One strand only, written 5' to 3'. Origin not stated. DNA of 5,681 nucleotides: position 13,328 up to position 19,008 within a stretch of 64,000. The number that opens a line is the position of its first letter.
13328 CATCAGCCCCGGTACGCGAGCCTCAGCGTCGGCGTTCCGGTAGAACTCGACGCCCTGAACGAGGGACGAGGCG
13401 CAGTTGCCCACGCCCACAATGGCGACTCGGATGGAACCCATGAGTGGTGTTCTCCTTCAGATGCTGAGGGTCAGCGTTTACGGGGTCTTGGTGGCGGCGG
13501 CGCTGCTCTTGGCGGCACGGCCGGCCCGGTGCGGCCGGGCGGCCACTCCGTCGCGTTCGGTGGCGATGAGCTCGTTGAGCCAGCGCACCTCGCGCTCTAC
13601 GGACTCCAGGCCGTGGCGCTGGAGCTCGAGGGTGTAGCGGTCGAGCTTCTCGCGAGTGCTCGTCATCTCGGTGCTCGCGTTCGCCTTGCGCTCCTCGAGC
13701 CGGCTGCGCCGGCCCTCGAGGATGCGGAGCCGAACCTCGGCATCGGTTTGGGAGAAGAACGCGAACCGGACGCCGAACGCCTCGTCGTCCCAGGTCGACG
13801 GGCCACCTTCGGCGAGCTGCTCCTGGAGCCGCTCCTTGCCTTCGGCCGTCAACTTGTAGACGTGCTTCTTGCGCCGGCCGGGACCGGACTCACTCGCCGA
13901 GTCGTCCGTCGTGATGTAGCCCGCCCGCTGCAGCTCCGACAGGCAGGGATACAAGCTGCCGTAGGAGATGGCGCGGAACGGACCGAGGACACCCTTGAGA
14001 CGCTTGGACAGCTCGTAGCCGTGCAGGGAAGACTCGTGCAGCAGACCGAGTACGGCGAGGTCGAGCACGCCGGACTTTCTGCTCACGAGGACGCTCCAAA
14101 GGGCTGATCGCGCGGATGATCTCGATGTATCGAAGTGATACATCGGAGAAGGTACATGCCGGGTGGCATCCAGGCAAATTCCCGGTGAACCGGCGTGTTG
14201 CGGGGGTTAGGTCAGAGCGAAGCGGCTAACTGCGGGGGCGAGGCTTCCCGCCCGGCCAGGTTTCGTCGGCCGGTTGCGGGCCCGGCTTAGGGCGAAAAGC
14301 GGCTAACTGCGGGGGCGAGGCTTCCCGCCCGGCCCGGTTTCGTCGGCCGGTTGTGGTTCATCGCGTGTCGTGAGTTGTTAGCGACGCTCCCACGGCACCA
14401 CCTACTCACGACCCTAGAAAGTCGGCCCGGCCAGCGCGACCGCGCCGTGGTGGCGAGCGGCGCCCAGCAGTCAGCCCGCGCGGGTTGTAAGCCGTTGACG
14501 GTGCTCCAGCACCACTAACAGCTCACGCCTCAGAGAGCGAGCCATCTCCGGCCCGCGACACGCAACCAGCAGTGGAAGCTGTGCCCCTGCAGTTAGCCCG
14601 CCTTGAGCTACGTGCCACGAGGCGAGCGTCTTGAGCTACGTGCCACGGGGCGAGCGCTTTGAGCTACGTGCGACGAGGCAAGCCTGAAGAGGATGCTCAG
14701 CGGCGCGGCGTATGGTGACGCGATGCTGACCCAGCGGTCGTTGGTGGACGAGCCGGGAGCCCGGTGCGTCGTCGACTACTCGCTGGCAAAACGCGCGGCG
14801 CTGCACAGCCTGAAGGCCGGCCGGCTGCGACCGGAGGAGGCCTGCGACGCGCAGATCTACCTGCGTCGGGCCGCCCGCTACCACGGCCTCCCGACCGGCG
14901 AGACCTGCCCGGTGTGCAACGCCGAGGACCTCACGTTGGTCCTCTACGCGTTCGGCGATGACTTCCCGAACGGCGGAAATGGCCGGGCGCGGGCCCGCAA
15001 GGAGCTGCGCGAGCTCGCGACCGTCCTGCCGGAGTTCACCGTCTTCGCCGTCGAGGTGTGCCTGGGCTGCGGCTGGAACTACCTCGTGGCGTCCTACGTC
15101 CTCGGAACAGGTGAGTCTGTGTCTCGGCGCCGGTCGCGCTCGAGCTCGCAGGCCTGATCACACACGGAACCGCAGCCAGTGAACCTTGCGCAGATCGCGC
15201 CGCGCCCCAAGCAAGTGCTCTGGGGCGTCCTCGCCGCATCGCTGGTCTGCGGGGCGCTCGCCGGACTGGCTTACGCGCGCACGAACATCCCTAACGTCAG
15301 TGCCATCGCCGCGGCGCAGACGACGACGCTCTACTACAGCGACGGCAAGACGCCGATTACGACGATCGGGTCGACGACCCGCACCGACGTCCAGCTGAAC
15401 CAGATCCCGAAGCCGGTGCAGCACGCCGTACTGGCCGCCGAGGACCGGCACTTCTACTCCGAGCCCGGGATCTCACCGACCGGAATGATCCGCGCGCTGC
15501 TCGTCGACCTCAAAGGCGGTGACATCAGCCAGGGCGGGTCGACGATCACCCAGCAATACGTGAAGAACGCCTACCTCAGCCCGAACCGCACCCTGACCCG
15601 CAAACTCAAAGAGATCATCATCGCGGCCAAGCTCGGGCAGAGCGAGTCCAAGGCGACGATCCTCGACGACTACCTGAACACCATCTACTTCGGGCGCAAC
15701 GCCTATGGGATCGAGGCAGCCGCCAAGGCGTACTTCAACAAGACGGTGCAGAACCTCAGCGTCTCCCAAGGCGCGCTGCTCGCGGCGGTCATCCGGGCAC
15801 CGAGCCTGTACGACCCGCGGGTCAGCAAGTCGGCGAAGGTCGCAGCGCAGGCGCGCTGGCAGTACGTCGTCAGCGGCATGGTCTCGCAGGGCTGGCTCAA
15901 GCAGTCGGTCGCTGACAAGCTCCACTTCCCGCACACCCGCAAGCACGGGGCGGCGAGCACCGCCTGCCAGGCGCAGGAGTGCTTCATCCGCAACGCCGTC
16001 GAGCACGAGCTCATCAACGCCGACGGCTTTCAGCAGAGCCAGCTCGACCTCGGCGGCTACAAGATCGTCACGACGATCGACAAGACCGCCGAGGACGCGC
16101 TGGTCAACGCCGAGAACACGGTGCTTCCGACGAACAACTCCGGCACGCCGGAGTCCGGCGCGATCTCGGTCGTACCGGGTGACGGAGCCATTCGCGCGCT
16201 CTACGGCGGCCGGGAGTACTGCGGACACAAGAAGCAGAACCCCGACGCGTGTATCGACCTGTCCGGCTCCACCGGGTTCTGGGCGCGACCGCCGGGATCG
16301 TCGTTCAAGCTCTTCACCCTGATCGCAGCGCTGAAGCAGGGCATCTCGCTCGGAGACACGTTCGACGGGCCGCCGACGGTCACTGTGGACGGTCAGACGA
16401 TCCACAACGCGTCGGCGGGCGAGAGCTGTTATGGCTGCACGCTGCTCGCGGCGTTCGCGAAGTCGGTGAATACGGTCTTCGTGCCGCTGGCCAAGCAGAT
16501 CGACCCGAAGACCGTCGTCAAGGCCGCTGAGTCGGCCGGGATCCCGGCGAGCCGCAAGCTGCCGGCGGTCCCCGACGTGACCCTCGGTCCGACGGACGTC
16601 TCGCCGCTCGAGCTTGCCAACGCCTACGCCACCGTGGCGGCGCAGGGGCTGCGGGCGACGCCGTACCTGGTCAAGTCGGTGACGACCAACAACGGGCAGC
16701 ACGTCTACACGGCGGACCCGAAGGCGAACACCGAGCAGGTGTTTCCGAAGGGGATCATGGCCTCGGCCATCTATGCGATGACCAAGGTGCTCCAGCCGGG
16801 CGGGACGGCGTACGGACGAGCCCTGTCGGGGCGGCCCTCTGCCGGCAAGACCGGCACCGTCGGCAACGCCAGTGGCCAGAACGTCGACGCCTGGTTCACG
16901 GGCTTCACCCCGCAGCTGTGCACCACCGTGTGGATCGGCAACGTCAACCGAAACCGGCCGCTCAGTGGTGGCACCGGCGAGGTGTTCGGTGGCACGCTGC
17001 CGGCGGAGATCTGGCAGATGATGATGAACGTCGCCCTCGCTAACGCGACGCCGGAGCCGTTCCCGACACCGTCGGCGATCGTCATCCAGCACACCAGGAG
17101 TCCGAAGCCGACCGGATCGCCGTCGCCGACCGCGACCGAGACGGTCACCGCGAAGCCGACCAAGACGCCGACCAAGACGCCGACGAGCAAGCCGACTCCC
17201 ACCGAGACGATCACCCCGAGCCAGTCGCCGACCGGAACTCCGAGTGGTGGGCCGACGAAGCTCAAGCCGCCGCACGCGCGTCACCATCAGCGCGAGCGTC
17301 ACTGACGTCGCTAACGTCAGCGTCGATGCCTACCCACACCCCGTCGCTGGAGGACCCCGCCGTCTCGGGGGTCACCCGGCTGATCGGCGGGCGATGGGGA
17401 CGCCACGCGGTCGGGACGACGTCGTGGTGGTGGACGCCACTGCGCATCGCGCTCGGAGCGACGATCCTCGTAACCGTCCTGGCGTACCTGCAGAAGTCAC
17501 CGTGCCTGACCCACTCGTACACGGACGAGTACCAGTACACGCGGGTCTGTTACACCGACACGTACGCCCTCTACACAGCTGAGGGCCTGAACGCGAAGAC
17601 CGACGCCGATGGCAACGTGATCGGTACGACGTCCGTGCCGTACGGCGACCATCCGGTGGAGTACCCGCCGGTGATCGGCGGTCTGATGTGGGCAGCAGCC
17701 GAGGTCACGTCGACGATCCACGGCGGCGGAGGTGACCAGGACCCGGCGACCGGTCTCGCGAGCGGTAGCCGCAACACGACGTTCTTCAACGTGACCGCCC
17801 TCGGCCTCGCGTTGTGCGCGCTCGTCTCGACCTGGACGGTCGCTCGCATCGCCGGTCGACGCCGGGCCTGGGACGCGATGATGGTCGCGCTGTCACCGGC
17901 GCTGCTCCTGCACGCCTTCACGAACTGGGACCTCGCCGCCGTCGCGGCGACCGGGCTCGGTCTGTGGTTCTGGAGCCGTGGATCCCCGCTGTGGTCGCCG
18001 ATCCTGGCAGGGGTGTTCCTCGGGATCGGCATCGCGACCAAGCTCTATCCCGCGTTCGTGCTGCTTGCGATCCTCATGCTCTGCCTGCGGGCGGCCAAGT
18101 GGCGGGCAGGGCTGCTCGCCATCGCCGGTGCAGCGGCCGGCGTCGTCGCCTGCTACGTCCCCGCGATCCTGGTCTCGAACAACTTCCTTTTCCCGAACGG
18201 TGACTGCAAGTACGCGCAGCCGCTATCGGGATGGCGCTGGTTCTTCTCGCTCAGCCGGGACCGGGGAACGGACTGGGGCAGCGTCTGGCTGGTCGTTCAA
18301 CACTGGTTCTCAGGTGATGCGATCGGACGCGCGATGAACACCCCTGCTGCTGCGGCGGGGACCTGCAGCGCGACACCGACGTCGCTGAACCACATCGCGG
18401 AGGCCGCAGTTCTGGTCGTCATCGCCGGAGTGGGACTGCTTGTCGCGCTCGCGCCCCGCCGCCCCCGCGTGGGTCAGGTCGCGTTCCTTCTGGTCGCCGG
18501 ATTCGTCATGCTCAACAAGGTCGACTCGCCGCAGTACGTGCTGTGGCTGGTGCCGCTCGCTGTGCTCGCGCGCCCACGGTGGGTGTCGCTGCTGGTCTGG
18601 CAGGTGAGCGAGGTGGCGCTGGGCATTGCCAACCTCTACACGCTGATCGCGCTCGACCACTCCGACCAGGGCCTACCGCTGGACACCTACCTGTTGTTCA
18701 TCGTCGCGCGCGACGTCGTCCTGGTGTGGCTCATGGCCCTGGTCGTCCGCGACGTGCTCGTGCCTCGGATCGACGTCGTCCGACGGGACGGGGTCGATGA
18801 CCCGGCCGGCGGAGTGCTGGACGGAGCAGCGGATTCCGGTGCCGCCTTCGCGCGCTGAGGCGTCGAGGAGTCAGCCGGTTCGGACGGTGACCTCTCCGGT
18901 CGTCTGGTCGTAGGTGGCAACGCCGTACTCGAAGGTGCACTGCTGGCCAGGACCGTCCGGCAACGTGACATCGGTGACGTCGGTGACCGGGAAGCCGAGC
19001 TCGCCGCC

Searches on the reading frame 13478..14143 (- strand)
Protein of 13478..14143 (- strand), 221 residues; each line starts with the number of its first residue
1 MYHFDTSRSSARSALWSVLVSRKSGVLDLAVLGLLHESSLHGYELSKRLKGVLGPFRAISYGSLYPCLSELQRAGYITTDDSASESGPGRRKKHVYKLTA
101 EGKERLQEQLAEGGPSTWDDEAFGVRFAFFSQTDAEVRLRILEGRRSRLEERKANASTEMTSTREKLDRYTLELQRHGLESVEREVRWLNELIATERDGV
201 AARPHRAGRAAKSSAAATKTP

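Call 68: search_protein_families(library=pfam, proteins=[window:13478-14143:-], max_evalue=0.001)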
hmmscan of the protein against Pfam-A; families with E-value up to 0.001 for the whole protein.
window:13478-14143:- (221 aa): 2 families
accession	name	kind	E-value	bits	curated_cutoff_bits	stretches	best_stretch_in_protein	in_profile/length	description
PF03551.20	PadR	-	1e-17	64.3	27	1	31-108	1-75/75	Transcriptional regulator PadR-like family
PF13601.12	HTH_34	-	3.6e-05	24.3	27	0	59-110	26-73/80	Winged helix DNA-binding domain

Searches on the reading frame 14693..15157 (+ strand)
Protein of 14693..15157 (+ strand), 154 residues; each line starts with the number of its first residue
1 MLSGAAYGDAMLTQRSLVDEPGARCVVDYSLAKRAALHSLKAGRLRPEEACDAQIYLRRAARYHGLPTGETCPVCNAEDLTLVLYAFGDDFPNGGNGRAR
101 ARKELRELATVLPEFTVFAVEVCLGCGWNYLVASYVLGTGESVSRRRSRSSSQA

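Call 68: search_protein_families(library=pfam, proteins=[window:14693-15157:+], max_evalue=0.001)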
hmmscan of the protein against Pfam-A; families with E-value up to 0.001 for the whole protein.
window:14693-15157:+ (154 aa): 1 family
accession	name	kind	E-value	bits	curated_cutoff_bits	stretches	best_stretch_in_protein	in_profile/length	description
PF17249.8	DUF5318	-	3.9e-45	153.3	31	1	23-149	4-129/131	Family of unknown function (DUF5318)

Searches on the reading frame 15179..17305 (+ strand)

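Call 68: search_protein_families(library=pfam, proteins=[window:15179-17305:+], max_evalue=0.001)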
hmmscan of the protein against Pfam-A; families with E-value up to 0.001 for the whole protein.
window:15179-17305:+ (708 aa): 2 families
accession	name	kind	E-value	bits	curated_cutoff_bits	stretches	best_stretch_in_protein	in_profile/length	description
PF00912.28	Transgly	-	1.4e-60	204.2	27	1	59-234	4-177/178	Transglycosylase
PF00905.27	Transpeptidase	-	2.5e-28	99.6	22.1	1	333-593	8-280/299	Penicillin binding protein transpeptidase domain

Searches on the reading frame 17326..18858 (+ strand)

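Call 3: search_protein_families(library=pfam, proteins=[window:17326-18858:+], max_evalue=0.1)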
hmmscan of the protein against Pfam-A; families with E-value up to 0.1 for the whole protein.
window:17326-18858:+ (510 aa): 2 families
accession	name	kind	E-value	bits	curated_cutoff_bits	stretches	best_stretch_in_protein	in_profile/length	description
PF09594.16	GT87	-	5.6e-07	30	25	1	155-396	30-233/237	Glycosyltransferase family 87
PF05007.19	Mannosyl_trans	-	0.023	15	23.4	0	375-427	157-207/259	Mannosyltransferase (PIG-M)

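Call 4: search_protein_families(library=ncbifam, proteins=[window:17326-18858:+], max_evalue=0.1)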
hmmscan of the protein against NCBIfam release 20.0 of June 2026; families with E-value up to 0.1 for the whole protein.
window:17326-18858:+ (510 aa): 0 families
